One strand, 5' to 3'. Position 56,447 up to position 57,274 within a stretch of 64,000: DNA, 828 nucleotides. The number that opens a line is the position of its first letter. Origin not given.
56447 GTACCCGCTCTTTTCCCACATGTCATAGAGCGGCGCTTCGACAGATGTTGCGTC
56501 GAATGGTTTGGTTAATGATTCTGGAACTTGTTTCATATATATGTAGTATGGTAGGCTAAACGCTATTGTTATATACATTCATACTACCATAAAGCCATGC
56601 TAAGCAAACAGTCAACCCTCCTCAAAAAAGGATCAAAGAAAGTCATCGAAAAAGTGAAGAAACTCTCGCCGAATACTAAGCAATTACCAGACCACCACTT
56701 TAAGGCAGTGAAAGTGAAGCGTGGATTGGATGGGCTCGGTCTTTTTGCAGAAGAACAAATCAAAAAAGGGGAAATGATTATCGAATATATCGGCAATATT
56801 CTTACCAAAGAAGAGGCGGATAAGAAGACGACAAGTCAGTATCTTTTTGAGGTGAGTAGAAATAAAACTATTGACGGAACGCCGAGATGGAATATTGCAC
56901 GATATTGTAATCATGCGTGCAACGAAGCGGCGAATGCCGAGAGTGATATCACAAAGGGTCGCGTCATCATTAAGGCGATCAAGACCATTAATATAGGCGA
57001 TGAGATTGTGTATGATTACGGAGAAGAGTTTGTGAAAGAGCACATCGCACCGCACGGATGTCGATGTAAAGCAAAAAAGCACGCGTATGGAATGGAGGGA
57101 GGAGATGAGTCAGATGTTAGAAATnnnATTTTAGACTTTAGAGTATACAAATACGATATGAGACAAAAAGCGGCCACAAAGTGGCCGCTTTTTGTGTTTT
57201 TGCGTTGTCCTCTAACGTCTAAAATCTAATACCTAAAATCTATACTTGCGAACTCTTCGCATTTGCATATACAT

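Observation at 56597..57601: SET-domain lysine methyltransferase next to a histone-H1-like Lys/Ala-repeat protein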

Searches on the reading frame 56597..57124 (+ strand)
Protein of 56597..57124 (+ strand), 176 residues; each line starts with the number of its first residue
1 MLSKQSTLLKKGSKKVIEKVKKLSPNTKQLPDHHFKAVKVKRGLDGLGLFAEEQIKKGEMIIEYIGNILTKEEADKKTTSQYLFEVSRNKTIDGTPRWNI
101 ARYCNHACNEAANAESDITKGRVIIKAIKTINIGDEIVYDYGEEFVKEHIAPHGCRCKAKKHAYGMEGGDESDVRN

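Call 7: search_protein_families(library=pfam, proteins=[window:56597-57124:+], max_evalue=1)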
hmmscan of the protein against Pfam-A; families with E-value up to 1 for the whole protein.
window:56597-57124:+ (176 aa): 2 families
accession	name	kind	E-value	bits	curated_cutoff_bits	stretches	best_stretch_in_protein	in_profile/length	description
PF00856.33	SET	-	1.4e-22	80.5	22.4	1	46-142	1-105/105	SET domain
PF21549.2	PRDM2_PR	-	0.0045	17.2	27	1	45-148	11-119/123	PR domain zinc finger protein 2, PR domain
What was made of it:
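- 56597..57127 (+): Stand-alone SET-domain lysine methyltransferase gene (176 aa). It has a Lys-rich N-terminal tail (residues 1-40, 11 K), a SET core, and a C-x-C-x4-H post-SET motif. Pfam PF00856 E=1.4e-22 (call 7).
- On SET-domain protein lysine methyltransferases (Pfam PF00856): E=1.4e-22, 80.5 bits against a cutoff of 22.4; profile positions 1-105 of 105 matched (call 7).
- Checked: Pfam SET PF00856 gives E=1.4e-22, 80.5 bits against a cutoff of 22.4 (call 7).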

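Call 8: search_protein_families(library=ncbifam, proteins=[window:56597-57124:+], max_evalue=1)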
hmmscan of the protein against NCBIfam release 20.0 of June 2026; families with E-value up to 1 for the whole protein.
window:56597-57124:+ (176 aa): 1 family
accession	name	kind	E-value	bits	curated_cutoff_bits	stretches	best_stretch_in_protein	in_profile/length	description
NF043024.1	T4SS_AnkI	equivalog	4e-10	39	550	1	35-142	24-140/439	Dot/Icm T4SS effector AnkI/LegAS4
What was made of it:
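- NCBIfam gives a weak, sub-threshold hit to the Legionella AnkI/LegAS4 model (call 8). The LegAS4 hit scores 39 bits against a cutoff of 550 (call 8).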

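Call 10: find_homologous_proteins(query=window:56597-57124:+)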
Query window:56597-57124:+ (176 aa): 671 proteins with E <= 0.001 among 715 candidates; the best 120 are listed.
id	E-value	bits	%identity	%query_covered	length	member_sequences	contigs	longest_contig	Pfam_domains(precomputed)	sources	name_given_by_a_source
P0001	1.4e-112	391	100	100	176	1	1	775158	PF00856.34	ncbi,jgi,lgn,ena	ncbi:MAG: SET domain-containing protein [Candidatus Paceibacterota bacterium]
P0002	3.2e-85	302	83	86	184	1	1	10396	PF00856.34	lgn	-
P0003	1.8e-83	297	78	97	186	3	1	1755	PF00856.34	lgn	-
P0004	1.9e-82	293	80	93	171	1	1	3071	PF00856.34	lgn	-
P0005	1.0e-81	291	80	97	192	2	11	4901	PF00856.34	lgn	-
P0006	3.9e-81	289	79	95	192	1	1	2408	PF00856.34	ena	-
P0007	8.6e-81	288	79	95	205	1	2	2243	PF00856.34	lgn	-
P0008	1.0e-80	288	78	98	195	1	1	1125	PF00856.34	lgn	-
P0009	1.1e-80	288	78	97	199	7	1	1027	PF00856.34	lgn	-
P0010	2.2e-80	287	77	95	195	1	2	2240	PF00856.34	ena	-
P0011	2.4e-80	286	77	93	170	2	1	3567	PF00856.34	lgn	-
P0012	2.6e-80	286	80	93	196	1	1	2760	PF00856.34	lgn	-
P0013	4.4e-80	286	79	93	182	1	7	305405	PF00856.34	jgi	jgi:hypothetical protein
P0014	8.7e-80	285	77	94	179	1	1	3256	PF00856.34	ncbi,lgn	-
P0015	1.4e-79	284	75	96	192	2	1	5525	PF00856.34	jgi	jgi:hypothetical protein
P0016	2.4e-79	283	79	93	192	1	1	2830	PF00856.34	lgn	-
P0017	2.5e-79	283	76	97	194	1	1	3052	PF00856.34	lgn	-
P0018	5.5e-79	282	75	95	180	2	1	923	PF00856.34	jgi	jgi:SET domain-containing protein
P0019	5.8e-79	282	78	94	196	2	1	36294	PF00856.34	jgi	jgi:hypothetical protein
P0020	1.2e-78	281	79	93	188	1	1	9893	PF00856.34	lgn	-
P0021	1.4e-78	281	78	94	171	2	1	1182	PF00856.34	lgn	-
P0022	2.5e-78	280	73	95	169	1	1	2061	PF00856.34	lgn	-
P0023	7.7e-78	278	77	92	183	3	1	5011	PF00856.34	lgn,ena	-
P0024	8.7e-78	278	79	93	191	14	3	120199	PF00856.34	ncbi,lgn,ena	-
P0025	9.6e-78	278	78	95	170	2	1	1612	PF00856.34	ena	-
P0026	1.2e-77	278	74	95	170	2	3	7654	PF00856.34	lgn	-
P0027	1.3e-77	278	77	93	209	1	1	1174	PF00856.34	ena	-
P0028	1.3e-77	278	76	93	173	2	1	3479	PF00856.34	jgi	jgi:uncharacterized protein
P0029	1.4e-77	277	74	96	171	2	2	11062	PF00856.34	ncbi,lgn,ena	-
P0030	2.1e-77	277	81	89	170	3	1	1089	PF00856.34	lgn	-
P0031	3.4e-77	276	74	97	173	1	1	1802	PF00856.34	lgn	-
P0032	4.0e-77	276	74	99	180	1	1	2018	PF00856.34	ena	-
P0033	5.2e-77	276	74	98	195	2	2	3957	PF00856.34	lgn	-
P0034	5.8e-77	275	74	97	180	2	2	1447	PF00856.34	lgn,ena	-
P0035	6.7e-77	275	73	96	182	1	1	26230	PF00856.34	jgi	jgi:hypothetical protein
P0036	7.0e-77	275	72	94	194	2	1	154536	PF00856.34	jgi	jgi:uncharacterized protein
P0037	8.9e-77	275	73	98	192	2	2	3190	PF00856.34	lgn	-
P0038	9.2e-77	275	76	93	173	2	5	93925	PF00856.34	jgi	jgi:SET domain-containing protein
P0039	1.5e-76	274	73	97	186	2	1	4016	PF00856.34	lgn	-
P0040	1.6e-76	274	74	94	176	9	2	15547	PF00856.34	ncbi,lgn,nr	ncbi:SET domain-containing protein [Candidatus Gracilibacteria bacterium]|nr:SET domain-containing p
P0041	1.8e-76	274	74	98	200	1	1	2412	PF00856.34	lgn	-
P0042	2.7e-76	273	76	93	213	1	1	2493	PF00856.34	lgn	-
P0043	3.6e-76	273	74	98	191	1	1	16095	PF00856.34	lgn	-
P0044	3.8e-76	273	73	98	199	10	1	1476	PF00856.34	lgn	-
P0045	3.9e-76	273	72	98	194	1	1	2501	PF00856.34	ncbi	-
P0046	3.9e-76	273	72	98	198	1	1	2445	PF00856.34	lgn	-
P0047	5.6e-76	272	72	97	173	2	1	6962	PF00856.34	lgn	-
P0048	6.6e-76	272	75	94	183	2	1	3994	PF00856.34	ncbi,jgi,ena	jgi:hypothetical protein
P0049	7.0e-76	272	72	94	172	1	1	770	PF00856.34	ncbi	-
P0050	7.0e-76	272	76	94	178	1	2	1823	PF00856.34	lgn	-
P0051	8.1e-76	272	76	93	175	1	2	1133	PF00856.34,PF21549.3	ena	-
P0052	9.6e-76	271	73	96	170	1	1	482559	PF00856.34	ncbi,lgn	-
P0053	9.7e-76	271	73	98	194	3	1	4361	PF00856.34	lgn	-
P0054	1.4e-75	271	73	98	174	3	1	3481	PF00856.34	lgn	-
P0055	1.5e-75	271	69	95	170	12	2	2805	PF00856.34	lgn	-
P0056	1.8e-75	271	77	93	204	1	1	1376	PF00856.34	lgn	-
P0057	1.9e-75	270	75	96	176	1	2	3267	PF00856.34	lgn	-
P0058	2.2e-75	270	71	95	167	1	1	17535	PF00856.34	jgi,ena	jgi:SET domain-containing protein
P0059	2.3e-75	270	72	93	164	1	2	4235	PF00856.34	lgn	-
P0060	2.3e-75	270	75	92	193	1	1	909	PF00856.34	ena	-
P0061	2.3e-75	270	75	94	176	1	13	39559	PF00856.34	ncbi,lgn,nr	ncbi:MAG: uncharacterized protein QG653_302 [Patescibacteria group bacterium]|nr:uncharacterized pro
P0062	2.7e-75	270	73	97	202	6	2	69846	PF00856.34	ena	-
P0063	3.1e-75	270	77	93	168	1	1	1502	PF00856.34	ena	-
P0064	3.1e-75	270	75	95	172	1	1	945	PF00856.34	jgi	jgi:SET domain-containing protein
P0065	4.3e-75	269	72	97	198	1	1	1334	PF00856.34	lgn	-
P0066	4.6e-75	269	69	97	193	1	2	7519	PF00856.34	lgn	-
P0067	6.4e-75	269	72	97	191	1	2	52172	PF00856.34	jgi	jgi:uncharacterized protein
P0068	8.0e-75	268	75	95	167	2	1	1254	PF00856.34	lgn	-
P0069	8.7e-75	268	75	93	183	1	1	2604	PF00856.34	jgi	jgi:SET domain-containing protein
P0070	9.8e-75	268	73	95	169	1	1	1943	PF00856.34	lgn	-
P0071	1.0e-74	268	75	93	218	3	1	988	PF00856.34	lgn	-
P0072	1.0e-74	268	71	96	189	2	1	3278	PF00856.34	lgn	-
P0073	1.5e-74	268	77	90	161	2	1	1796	PF00856.34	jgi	jgi:hypothetical protein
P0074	2.1e-74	267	71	97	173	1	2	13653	PF00856.34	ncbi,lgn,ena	-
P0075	2.1e-74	267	71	98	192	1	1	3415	PF00856.34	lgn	-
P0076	2.3e-74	267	73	94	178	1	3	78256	PF00856.34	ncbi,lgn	-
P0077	2.3e-74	267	71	98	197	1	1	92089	PF00856.34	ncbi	-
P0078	2.7e-74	267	72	98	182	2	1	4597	PF00856.34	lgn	-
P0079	2.8e-74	267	75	93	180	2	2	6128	PF00856.34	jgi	jgi:SET domain-containing protein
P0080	2.9e-74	267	73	98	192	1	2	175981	PF00856.34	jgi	-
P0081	3.8e-74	266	76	87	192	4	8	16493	PF00856.34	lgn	-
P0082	4.8e-74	266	77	90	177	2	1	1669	PF00856.34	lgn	-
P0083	4.9e-74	266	72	98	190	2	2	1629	PF00856.34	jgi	jgi:SET domain-containing protein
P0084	6.5e-74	266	76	93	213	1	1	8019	PF00856.34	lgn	-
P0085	7.0e-74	265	74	97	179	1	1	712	PF00856.34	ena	-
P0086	7.4e-74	265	71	98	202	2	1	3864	PF00856.34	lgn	-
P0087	8.7e-74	265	71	98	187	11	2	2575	PF00856.34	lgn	-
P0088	1.1e-73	265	72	98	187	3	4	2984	PF00856.34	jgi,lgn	jgi:SET domain-containing protein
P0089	1.1e-73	265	72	94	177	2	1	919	PF00856.34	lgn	-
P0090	1.2e-73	265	74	92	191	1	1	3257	PF00856.34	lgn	-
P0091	1.3e-73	265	73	92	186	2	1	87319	PF00856.34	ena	-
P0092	1.4e-73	264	73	92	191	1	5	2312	PF00856.34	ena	-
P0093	1.5e-73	264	72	97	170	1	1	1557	PF00856.34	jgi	jgi:SET domain-containing protein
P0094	1.6e-73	264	72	98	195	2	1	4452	PF00856.34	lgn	-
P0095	1.8e-73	264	71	99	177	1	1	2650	PF00856.34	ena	-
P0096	2.2e-73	264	67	97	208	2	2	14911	PF00856.34,PF21549.3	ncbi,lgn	-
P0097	3.6e-73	263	71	95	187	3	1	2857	PF00856.34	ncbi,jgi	jgi:hypothetical protein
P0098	3.6e-73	263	72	95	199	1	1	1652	PF00856.34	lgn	-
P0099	4.7e-73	263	69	99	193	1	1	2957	PF00856.34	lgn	-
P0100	4.8e-73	263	69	99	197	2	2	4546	PF00856.34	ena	-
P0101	5.6e-73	262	74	93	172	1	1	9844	PF00856.34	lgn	-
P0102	5.8e-73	262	72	93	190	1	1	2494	PF00856.34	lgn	-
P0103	6.6e-73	262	72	92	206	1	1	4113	PF00856.34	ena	-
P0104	7.1e-73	262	71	95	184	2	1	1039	PF00856.34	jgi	jgi:uncharacterized protein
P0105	7.9e-73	262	71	98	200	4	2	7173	PF00856.34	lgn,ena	-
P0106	1.0e-72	262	74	94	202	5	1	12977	PF00856.34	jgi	jgi:uncharacterized protein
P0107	1.2e-72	261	70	99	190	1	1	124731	PF00856.34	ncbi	-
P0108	1.5e-72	261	70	94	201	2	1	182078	PF00856.34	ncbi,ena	ncbi:MAG: SET domain-containing protein [Candidatus Paceibacterota bacterium]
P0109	1.7e-72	261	72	93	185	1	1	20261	PF00856.34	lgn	-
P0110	1.7e-72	261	70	92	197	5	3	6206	PF00856.34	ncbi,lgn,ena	-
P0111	1.8e-72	261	70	92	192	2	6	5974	PF00856.34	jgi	jgi:hypothetical protein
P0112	1.9e-72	261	68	98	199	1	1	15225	PF00856.34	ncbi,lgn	-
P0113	2.0e-72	261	70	92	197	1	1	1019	PF00856.34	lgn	-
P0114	2.2e-72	261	71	92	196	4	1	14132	PF00856.34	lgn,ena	-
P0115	2.3e-72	260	70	96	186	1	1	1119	PF00856.34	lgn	-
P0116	2.4e-72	260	78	82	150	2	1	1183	PF00856.34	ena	-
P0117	2.4e-72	260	82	79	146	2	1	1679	PF00856.34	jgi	jgi:SET domain-containing protein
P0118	2.7e-72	260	76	89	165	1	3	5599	PF00856.34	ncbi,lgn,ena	-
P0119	3.3e-72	260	70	98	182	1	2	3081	PF00856.34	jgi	jgi:SET domain-containing protein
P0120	3.3e-72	260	79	78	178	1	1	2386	PF00856.34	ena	-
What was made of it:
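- Checked: The contig is a 775-kb Candidatus Paceibacterota MAG contig (call 10), which fits 'reduced genome'.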

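Call 11: search_solved_structures(query=window:56597-57124:+, show_alignments=3)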
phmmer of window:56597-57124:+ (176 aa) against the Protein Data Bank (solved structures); distinct sequences matched with E-value up to 0.001: 108 (the best 60 are shown).
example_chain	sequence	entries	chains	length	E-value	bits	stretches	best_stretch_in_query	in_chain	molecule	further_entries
5f59_A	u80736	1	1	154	9.5e-15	58.3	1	41-158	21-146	Histone-lysine N-methyltransferase 2C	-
5f6k_C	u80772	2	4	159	9.6e-15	58.2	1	41-158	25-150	Histone-lysine N-methyltransferase 2C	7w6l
7u5v_A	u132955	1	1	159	1.2e-14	57.9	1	42-161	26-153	Histone-lysine N-methyltransferase 2A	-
2w5y_A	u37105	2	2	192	1.6e-14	57.5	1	36-161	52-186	HISTONE-LYSINE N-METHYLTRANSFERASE HRX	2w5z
6kiw_K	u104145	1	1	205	1.7e-14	57.5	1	40-158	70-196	Histone-lysine N-methyltransferase 2C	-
6chg_C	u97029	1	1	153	2.2e-14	57.1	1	41-157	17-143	Histone-lysine N-methyltransferase, H3 lysine-4 specific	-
6kiu_K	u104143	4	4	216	2.3e-14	57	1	36-161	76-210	Histone-lysine N-methyltransferase 2A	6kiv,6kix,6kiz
7ud5_K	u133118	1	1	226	2.5e-14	56.9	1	36-161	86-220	cDNA FLJ56846, highly similar to Zinc finger protein HRX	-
4z4p_A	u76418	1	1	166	5.9e-14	55.7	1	41-159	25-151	Histone-lysine N-methyltransferase 2D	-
6ugm_M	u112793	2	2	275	8.5e-14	55.2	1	41-157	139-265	Histone-lysine N-methyltransferase, H3 lysine-4 specific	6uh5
7w67_C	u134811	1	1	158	2e-13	53.9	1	37-161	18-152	Histone-lysine N-methyltransferase 2A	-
7w6a_C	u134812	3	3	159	2.1e-13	53.9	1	37-161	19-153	Histone-lysine N-methyltransferase 2A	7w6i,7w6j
5f5e_A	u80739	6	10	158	2.1e-13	53.9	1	37-161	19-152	Histone-lysine N-methyltransferase 2A | Histone-lysine N-methyltransferase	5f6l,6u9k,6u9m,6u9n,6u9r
6pwv_C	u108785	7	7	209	3.8e-13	53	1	36-161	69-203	Histone-lysine N-methyltransferase 2A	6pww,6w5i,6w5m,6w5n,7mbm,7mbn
6bx3_E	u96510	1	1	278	4.1e-13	52.9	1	40-159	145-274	Histone-lysine N-methyltransferase, H3 lysine-4 specific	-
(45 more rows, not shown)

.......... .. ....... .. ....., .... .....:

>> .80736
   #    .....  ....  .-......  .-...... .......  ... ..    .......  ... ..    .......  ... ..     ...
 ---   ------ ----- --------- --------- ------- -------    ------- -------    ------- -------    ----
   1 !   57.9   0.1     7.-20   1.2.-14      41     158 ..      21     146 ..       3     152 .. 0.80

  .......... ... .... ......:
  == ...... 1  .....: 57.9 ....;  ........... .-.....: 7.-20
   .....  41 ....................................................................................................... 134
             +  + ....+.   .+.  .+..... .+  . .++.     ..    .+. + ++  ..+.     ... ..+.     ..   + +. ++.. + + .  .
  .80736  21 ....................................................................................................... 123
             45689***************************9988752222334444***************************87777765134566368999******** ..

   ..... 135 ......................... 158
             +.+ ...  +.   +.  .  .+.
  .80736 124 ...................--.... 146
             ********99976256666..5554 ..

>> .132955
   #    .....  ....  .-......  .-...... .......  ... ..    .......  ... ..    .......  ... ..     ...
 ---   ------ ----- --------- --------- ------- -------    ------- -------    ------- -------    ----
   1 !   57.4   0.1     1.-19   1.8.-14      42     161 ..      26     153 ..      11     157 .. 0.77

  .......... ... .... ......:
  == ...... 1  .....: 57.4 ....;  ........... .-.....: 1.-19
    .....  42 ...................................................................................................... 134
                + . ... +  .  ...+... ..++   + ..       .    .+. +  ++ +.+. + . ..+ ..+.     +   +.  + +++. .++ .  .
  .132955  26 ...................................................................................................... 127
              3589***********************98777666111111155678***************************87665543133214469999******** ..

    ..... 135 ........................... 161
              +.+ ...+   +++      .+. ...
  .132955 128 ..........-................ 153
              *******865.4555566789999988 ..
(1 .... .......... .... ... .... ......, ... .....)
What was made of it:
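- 56597..57127 (+): Sequence matches to MLL/KMT2, NSD, EZH and G9a SET domains in the PDB, E about 1e-14 (call 11).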

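Call 13: find_related_loci(query=A1, collection=genome_contigs, flank=6000)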
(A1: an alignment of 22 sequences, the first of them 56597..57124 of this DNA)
Query A1 (176 aa) in genome_contigs; peptide patterns used: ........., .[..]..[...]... (x = any residue, [..] = any of these).
599 stretches matched a pattern (row limit reached: there are more); 462 encode a relative of the query (tblastn E <= 1e-3); the best 80 are kept; 80 distinct loci.
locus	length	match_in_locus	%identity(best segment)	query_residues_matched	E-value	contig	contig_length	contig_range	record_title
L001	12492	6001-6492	79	2-165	5e-83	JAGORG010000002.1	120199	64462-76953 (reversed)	MAG: Candidatus Paceibacterota bacterium isolate Gw_Eff_bin_248 Gw_Eff_165_length_120199_cov_13.088305, whole genome sho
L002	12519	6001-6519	73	1-165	2e-81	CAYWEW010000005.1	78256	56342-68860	MAG TPA_asm: uncultured Candidatus Saccharibacteria bacterium isolate SRP219642_co7_139 genome assembly, contig: NODE_38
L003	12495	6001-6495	72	1-165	2e-80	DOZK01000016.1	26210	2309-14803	MAG TPA_asm: Candidatus Nomurabacteria bacterium isolate UBA11704 contig_10514, whole genome shotgun sequence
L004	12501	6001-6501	74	2-168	2e-79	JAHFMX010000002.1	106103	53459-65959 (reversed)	MAG: bacterium isolate nzgw467 NODE_153_length_106104_cov_20.218233, whole genome shotgun sequence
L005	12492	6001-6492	71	1-164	4e-79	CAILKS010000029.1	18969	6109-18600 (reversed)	uncultured bacterium isolate Ja_bin-4026 genome assembly, contig: bin-4026:29/84, whole genome shotgun sequence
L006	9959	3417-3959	70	2-167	8e-79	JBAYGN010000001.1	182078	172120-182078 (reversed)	MAG: Candidatus Paceibacterota bacterium isolate SO_2016_GW1_126 scaffold00163_OW334_2016, whole genome shotgun sequence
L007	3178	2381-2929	69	1-169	1e-78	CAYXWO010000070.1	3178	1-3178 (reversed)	MAG TPA_asm: uncultured Candidatus Saccharibacteria bacterium isolate SRP286056_co2_66 genome assembly, contig: NODE_557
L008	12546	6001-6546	69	1-168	2e-77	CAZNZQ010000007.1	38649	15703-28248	MAG TPA_asm: uncultured Candidatus Saccharibacteria bacterium isolate SRP285395_co1_102 genome assembly, contig: NODE_14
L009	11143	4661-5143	73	1-165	5e-77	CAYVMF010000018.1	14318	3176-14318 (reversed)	MAG TPA_asm: uncultured Candidatus Saccharibacteria bacterium isolate SRP286056_co2_561 genome assembly, contig: NODE_68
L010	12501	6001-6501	73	1-164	2e-76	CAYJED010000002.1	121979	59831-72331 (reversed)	MAG TPA_asm: uncultured Candidatus Saccharibacteria bacterium isolate ERP123247_co1_147 genome assembly, contig: NODE_65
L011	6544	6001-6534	70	1-164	2e-76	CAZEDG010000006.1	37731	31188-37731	MAG TPA_asm: uncultured Candidatus Saccharibacteria bacterium isolate SRP278252_co2_772 genome assembly, contig: NODE_20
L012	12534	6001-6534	68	1-164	3e-74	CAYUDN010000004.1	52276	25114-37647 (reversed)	MAG TPA_asm: uncultured Candidatus Saccharibacteria bacterium isolate SRP278252_co1_764 genome assembly, contig: NODE_84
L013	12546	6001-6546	67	2-165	5e-74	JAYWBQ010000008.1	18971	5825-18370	MAG: Candidatus Paceibacterota bacterium isolate GL93_UP_metabat_156 GL93_UP_metabat_156_7, whole genome shotgun sequenc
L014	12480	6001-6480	71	1-166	1e-73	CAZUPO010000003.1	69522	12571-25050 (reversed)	MAG TPA_asm: uncultured Candidatus Saccharibacteria bacterium isolate SRP278252_co2_775 genome assembly, contig: NODE_60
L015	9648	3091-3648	63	1-171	4e-73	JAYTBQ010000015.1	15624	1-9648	MAG: Candidatus Paceibacterota bacterium isolate GFS_14379 GFS_14379_14, whole genome shotgun sequence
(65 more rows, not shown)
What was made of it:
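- Relatives occur in MAGs labelled Xanthobacteraceae and Hyphomicrobiales (call 13).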

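Call 53: predict_structure(alignment_id=A1)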
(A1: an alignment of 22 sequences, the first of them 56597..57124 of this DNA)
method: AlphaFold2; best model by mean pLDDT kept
length: 176 residues; sequences in the alignment: 22
mean_pLDDT: 53.9   pTM: 0.50
mean pLDDT of the five models: 53.9, 52.4, 50.5, 47.8, 46.7
residues with pLDDT >= 90: 0; 70-90: 32; 50-70: 76; < 50: 68
segments of 3 or more residues with pLDDT < 50: 1-48, 85-88, 96-103, 172-176
pLDDT, mean of each block of 10 residues (from residue 1): 30 34 33 28 40 71 60 65 51 51 60 70 70 75 61 60 62 45
secondary structure, 60 per line:
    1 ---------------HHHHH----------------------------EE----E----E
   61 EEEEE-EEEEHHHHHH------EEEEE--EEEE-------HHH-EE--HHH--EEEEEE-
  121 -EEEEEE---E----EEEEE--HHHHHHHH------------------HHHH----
elements in order: H16-20 E60-65 E67-70 H71-76 E83-87 E90-93 E114-119 E122-127 E136-140 H143-150 H169-172
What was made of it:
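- Tried and rejected: First AF2 run of SET with 22 sequences: pLDDT 54, unusable (call 53).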

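Call 80: predict_structure(alignment_id=A5)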
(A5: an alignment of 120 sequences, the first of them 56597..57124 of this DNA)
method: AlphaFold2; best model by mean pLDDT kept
length: 176 residues; sequences in the alignment: 120
mean_pLDDT: 82.6   pTM: 0.75
mean pLDDT of the five models: 82.6, 80.3, 80.2, 79.6, 68.7
residues with pLDDT >= 90: 69; 70-90: 73; 50-70: 21; < 50: 13
segments of 3 or more residues with pLDDT < 50: 1-5, 8-13
pLDDT, mean of each block of 10 residues (from residue 1): 48 49 65 90 94 96 90 86 86 88 92 92 92 96 87 89 82 54
secondary structure, 60 per line:
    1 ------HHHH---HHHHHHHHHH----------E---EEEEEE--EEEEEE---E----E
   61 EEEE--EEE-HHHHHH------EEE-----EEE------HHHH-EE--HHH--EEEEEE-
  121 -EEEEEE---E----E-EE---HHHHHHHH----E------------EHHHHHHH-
elements in order: H7-10 H14-23 E38-43 E46-51 E60-64 E67-69 H71-76 E83-85 E91-93 H100-103 E114-119 E122-127 H143-150 H169-175
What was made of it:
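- On SET-domain protein lysine methyltransferases (Pfam PF00856): AF2 model with mean pLDDT 82.6 and core 86-96 (call 80).
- Tried and rejected: It was repeated with 120 sequences and worked (call 80).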
